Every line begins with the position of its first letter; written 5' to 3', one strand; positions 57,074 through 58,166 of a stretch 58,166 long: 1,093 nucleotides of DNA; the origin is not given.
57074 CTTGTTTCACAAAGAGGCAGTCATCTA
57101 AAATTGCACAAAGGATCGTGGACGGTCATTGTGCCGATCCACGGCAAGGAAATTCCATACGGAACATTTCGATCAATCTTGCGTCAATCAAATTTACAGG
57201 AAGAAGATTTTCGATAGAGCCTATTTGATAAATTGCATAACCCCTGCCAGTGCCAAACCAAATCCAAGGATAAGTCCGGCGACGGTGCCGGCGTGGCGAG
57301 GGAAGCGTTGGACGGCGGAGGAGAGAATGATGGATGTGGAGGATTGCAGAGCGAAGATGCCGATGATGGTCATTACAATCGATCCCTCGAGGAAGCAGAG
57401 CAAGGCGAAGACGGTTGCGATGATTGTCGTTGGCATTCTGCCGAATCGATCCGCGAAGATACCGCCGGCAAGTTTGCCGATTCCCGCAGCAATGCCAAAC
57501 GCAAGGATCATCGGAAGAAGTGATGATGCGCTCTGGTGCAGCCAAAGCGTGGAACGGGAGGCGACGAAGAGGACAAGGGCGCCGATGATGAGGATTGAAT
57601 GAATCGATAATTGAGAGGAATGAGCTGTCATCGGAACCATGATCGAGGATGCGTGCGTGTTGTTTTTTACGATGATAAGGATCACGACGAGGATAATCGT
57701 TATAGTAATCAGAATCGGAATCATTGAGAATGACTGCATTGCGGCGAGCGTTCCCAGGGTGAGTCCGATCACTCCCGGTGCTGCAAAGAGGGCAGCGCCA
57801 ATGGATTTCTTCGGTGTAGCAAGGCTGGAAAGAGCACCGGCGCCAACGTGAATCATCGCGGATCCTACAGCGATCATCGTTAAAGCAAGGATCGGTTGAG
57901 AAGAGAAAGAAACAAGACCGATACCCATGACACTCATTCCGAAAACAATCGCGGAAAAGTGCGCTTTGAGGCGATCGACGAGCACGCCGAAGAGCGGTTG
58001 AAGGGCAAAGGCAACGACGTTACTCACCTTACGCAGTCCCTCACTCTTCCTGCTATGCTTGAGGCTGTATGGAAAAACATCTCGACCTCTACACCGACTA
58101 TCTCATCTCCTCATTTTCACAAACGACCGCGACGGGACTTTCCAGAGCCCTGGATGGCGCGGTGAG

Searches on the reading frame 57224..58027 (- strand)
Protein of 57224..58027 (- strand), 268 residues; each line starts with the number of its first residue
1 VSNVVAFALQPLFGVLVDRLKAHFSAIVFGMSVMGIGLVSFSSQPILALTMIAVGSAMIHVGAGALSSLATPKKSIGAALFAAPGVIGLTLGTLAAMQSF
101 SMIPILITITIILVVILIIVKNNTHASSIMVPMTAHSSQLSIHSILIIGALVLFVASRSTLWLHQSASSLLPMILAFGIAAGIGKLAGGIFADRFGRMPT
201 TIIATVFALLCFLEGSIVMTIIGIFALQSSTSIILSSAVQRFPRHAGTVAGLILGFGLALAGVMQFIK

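Call 51: search_protein_families(library=pfam, proteins=[window:57224-58027:-], max_evalue=0.001)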
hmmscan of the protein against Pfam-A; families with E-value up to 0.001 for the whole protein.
window:57224-58027:- (268 aa): 1 family
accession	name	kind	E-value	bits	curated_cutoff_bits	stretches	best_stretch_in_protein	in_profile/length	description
PF07690.21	MFS_1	-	2.5e-06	27.1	33.4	1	4-263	43-344/347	Major Facilitator Superfamily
